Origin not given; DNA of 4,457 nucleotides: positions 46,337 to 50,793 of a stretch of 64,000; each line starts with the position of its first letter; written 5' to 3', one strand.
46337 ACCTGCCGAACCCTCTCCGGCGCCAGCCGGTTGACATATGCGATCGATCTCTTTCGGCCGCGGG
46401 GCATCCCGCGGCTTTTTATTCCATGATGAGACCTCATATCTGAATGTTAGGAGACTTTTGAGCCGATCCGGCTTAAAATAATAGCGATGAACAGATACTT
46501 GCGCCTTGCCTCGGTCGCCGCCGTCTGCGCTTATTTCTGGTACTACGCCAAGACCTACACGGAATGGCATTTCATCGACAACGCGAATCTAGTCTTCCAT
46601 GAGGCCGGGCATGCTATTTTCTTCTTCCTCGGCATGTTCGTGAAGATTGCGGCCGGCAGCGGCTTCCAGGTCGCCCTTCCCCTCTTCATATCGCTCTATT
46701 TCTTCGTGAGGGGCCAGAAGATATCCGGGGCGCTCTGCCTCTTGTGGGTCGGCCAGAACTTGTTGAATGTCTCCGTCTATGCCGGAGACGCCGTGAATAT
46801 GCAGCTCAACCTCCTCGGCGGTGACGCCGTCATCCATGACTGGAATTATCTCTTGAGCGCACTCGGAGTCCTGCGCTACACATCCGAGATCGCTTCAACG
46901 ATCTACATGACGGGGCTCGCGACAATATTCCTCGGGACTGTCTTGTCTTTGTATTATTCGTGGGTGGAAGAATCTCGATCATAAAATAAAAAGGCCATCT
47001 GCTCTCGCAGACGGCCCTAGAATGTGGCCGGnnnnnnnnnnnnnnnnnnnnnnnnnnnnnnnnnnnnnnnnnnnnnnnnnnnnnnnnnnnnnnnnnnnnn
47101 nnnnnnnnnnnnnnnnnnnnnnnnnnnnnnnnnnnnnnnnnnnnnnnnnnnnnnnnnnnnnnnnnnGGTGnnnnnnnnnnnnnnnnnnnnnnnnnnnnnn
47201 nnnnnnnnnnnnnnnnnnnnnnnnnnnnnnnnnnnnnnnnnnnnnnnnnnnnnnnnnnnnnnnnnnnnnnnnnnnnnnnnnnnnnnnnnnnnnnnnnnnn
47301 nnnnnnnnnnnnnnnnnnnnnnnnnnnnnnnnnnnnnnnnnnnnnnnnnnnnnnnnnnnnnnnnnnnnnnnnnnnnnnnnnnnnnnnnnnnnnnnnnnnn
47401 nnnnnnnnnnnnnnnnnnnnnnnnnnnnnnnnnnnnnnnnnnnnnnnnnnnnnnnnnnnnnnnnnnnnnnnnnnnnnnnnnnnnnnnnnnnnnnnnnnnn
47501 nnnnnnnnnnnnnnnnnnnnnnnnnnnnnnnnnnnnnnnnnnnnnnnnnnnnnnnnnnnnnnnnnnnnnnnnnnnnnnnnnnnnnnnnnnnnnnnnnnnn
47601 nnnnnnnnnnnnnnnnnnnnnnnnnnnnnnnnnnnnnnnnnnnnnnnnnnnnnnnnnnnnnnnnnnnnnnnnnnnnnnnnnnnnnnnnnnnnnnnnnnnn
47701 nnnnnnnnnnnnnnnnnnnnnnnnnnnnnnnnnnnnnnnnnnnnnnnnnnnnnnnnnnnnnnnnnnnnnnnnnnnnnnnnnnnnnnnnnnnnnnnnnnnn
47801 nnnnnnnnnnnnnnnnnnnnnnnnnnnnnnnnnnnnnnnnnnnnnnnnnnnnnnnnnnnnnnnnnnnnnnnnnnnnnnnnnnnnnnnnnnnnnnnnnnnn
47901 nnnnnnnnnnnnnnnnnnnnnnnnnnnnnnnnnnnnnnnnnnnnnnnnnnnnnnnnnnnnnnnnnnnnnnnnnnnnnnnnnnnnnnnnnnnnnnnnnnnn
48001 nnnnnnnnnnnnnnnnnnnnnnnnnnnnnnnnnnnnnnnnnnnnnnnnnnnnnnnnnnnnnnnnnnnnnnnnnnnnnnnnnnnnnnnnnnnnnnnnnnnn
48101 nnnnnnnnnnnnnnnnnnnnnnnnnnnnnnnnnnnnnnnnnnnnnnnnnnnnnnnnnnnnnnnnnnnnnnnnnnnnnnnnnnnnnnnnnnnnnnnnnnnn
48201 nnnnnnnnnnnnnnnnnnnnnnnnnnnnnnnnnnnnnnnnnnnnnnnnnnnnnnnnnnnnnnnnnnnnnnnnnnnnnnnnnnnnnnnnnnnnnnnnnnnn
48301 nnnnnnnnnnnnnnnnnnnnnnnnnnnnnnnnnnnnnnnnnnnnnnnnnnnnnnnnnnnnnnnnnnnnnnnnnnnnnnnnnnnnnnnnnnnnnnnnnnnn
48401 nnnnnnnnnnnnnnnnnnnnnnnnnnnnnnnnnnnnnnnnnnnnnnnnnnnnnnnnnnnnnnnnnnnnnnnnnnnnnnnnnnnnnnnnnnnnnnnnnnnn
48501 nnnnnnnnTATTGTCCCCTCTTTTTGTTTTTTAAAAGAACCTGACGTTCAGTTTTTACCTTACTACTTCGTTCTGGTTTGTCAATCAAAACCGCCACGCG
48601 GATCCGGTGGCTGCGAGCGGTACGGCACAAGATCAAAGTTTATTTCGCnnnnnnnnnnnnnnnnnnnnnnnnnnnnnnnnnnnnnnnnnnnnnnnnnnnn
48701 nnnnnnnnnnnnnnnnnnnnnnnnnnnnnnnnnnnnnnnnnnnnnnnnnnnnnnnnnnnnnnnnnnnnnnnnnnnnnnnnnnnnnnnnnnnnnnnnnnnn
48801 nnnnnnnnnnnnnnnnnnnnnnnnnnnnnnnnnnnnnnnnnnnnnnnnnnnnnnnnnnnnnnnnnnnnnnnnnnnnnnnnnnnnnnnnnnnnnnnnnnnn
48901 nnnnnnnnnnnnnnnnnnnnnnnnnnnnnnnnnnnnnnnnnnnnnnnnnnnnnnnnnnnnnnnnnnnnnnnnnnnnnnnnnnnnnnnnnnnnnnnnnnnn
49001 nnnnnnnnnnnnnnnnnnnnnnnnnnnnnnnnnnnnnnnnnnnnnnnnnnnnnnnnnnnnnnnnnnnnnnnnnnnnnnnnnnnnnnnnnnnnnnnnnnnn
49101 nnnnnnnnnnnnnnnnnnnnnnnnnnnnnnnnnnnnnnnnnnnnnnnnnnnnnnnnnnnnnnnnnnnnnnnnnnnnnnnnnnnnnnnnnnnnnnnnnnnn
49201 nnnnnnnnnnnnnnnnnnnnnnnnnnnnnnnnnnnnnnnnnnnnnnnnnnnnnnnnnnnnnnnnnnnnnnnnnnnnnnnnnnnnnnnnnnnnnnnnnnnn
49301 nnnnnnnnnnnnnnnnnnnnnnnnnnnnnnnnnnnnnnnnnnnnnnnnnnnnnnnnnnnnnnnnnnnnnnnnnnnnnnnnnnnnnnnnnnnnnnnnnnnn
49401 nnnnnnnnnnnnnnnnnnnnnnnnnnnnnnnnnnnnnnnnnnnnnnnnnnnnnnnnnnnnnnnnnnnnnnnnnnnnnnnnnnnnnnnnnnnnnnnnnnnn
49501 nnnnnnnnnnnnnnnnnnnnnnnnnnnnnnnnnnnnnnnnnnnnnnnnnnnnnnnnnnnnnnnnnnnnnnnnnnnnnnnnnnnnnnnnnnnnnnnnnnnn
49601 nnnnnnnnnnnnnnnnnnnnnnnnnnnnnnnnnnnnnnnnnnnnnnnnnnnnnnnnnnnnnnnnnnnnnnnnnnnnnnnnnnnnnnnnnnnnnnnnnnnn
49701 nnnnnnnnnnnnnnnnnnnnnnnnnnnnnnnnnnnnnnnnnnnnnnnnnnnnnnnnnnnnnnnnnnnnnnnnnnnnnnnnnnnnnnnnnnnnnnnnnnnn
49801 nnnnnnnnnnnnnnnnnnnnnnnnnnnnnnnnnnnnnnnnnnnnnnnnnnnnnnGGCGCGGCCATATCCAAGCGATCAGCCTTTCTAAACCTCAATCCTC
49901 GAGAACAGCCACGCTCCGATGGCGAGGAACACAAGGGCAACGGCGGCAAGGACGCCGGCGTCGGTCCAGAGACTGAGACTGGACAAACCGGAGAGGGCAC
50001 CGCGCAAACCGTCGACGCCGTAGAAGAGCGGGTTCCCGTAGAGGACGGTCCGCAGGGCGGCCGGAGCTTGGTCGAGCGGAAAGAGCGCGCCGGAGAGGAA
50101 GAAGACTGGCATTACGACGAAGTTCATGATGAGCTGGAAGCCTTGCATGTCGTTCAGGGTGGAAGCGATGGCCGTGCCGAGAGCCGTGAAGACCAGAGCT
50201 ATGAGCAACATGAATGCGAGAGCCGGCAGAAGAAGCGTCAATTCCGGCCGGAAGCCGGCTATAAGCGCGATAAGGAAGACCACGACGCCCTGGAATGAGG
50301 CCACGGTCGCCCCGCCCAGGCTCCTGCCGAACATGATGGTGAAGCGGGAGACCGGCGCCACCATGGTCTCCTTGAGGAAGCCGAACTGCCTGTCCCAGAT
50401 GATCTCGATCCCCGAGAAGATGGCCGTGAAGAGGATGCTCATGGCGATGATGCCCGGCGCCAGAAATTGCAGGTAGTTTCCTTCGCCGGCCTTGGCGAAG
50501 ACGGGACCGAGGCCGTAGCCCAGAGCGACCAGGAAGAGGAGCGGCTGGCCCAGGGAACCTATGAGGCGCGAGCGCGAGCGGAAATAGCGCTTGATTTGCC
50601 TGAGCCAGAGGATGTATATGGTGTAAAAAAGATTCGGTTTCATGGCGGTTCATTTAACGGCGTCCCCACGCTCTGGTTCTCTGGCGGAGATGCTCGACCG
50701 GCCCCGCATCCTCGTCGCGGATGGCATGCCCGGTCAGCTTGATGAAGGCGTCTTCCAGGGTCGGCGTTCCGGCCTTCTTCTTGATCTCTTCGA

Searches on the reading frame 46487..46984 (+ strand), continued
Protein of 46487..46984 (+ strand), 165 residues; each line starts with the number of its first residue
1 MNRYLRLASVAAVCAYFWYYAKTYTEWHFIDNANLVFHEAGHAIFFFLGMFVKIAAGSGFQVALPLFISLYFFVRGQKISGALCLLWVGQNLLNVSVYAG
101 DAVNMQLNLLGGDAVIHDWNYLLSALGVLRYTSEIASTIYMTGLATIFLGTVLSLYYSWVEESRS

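Call 64: search_protein_families(library=pfam, proteins=[P0116, P0117, P0118, P0119, P0120, P0113, P0114, P0108, P0104, P0111], max_evalue=1)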
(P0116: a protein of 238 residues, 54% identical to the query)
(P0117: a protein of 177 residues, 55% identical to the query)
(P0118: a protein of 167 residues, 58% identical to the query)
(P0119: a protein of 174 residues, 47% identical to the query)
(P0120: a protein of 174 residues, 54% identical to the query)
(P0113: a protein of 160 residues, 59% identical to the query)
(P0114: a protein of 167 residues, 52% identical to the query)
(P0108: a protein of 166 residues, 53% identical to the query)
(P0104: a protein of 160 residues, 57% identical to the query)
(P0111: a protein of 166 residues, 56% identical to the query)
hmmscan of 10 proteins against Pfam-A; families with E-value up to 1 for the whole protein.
P0116 (238 aa): 0 families

P0117 (177 aa): 0 families

P0118 (167 aa): 0 families

P0119 (174 aa): 0 families

P0120 (174 aa): 0 families

P0113 (160 aa): 0 families

P0114 (167 aa): 0 families

P0108 (166 aa): 0 families

P0104 (160 aa): 0 families

P0111 (166 aa): 0 families

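Call 65: search_protein_families(library=pfam, proteins=[P0028, P0029, P0030, P0031, P0034, P0035, P0037, P0041, P0043, P0047], max_evalue=1)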
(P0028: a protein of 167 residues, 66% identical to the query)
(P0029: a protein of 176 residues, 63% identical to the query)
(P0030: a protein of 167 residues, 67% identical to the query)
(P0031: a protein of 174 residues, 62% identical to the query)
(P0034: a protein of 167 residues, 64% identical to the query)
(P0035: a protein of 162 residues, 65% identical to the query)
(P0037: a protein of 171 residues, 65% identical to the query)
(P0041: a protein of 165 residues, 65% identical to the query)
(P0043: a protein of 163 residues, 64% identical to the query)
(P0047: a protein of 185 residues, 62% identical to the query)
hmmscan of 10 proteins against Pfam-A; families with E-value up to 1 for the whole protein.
P0028 (167 aa): 3 families
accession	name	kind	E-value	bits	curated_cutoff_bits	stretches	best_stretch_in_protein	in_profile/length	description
PF02311.25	AraC_binding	-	0.0028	17.8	21.1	1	14-60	5-51/135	AraC-like ligand binding domain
PF13398.12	Peptidase_M50B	-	0.033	14.3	26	1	11-45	3-35/201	Peptidase M50B-like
PF15194.11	TMEM191C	-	0.21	12.2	32.7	1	77-130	61-114/121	TMEM191C family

P0029 (176 aa): 0 families

P0030 (167 aa): 1 family
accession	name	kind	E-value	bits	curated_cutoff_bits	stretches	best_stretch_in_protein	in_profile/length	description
PF13398.12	Peptidase_M50B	-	0.042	14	26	1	11-47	5-37/201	Peptidase M50B-like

P0031 (174 aa): 0 families

P0034 (167 aa): 0 families

P0035 (162 aa): 0 families

P0037 (171 aa): 0 families

P0041 (165 aa): 2 families
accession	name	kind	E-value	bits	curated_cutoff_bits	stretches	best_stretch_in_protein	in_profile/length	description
PF13398.12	Peptidase_M50B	-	0.14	12.3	26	1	12-46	4-36/201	Peptidase M50B-like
PF01432.26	Peptidase_M3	-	0.32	10.7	27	1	30-50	238-258/457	Peptidase family M3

P0043 (163 aa): 0 families

P0047 (185 aa): 2 families
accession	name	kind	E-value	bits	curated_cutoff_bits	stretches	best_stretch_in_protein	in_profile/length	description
PF12129.13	PHTF1-2_N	-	0.092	12.9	25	1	62-99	80-116/156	Homeodomain containing protein PHTF1/2, N-terminal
PF01432.26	Peptidase_M3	-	0.18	11.6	27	1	30-49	238-257/457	Peptidase family M3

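Call 71: search_protein_families(library=padloc, proteins=[window:46487-46984:+], max_evalue=0.001)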
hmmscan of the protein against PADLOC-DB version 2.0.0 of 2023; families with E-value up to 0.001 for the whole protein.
window:46487-46984:+ (165 aa): 0 families

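Call 73: find_encoding_contigs(protein=P0005, flank=10000, max_places=2)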
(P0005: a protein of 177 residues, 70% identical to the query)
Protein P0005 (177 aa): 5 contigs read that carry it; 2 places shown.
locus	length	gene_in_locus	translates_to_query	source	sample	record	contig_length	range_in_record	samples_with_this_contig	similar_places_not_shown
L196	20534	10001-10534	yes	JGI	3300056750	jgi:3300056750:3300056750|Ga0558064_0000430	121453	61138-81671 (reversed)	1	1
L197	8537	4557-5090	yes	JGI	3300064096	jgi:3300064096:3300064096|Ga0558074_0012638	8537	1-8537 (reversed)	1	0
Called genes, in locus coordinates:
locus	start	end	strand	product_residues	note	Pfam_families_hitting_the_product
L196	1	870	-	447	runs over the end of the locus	PF00009:GTP_EFTU, PF03144:GTP_EFTU_D2, PF03143:GTP_EFTU_D3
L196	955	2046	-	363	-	-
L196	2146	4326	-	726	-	PF00009:GTP_EFTU, PF22042:EF-G_D2, PF03144:GTP_EFTU_D2, PF14492:EFG_III, PF16658:RF3_C (weak), PF03764:EFG_IV, PF00679:EFG_C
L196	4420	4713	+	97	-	-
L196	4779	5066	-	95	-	-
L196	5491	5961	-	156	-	PF00177:Ribosomal_S7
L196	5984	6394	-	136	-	PF00164:Ribosom_S12_S23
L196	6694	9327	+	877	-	PF02450:LCAT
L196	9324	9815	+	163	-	-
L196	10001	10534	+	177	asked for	-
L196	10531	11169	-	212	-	PF00753:Lactamase_B (weak), PF13483:Lactamase_B_3, PF12706:Lactamase_B_2 (weak)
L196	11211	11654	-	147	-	PF04677:CwfJ_C_1 (faint), PF11969:DcpS_C (weak), PF01230:HIT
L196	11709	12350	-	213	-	PF02163:Peptidase_M50 (weak)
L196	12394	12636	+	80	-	PF00830:Ribosomal_L28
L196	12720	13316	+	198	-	PF02777:Sod_Fe_C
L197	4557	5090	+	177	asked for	-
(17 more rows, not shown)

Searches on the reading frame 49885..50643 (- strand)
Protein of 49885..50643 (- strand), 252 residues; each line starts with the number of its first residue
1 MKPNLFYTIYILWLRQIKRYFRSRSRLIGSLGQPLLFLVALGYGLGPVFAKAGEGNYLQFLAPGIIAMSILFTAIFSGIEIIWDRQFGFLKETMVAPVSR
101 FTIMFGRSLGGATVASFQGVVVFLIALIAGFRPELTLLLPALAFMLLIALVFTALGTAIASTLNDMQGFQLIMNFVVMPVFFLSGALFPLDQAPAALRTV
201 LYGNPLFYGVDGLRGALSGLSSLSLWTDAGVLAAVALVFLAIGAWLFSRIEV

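Call 3: search_protein_families(library=pfam, proteins=[window:49885-50643:-], max_evalue=0.01)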
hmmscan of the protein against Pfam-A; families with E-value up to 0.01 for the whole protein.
window:49885-50643:- (252 aa): 3 families
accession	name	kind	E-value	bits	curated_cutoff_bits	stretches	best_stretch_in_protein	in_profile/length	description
PF01061.29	ABC2_membrane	-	5.7e-36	124.5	26.9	1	9-216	3-209/211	ABC-2 type transporter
PF12698.13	ABC2_membrane_3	-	2.5e-22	79.9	31.6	1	54-245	157-347/347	ABC-2 family transporter protein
PF12679.13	ABC2_membrane_2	-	1.7e-06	28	27.2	1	59-249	72-280/283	ABC-2 family transporter protein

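Call 4: search_protein_families(library=ncbifam, proteins=[window:49885-50643:-], max_evalue=0.01)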
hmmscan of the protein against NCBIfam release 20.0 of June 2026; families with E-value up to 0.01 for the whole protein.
window:49885-50643:- (252 aa): 10 families
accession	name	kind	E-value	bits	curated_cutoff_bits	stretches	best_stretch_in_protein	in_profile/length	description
TIGR01247.1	drrB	subfamily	1.5e-61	208.1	223.05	1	15-247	1-236/236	daunorubicin resistance ABC transporter membrane protein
TIGR03861.1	phenyl_ABC_PedC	subfamily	2.2e-28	99.6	241.35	1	12-241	7-244/253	alcohol ABC transporter, permease protein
NF011648.0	PRK15066.1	subfamily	2.2e-22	79.8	225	1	7-249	8-251/257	ABC transporter permease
TIGR01291.1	nodJ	subfamily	2.3e-19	70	206.65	1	25-242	24-244/253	ABC-2 type transporter, NodJ family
TIGR00025.1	Mtu_efflux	paralog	1.8e-12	47.4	146.9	1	58-241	38-228/238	ABC transporter efflux protein, DrrB family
TIGR03062.1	pip_yhgE_Cterm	subfamily_domain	3.4e-12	46.4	102.2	1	61-249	25-205/208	YhgE/Pip family protein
NF038293.1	permease_SagH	equivalog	4.7e-09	35.5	450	1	64-194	183-313/370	SagH family ABC transporter permease subunit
TIGR01248.1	drrC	subfamily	2.2e-07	31.2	165.65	1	71-213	2-145/152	daunorubicin resistance protein C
NF033858.1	ABC2_perm_RbbA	equivalog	4.7e-05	21.5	1050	1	59-249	713-906/909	ribosome-associated ATPase/putative transporter RbbA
TIGR00955.1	3a01204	subfamily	0.0008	18.1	736.35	1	5-213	339-547/617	pigment precursor permease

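Call 71: search_protein_families(library=padloc, proteins=[window:49885-50643:-], max_evalue=0.001)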
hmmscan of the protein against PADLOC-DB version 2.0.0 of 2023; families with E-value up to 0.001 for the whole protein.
window:49885-50643:- (252 aa): 0 families
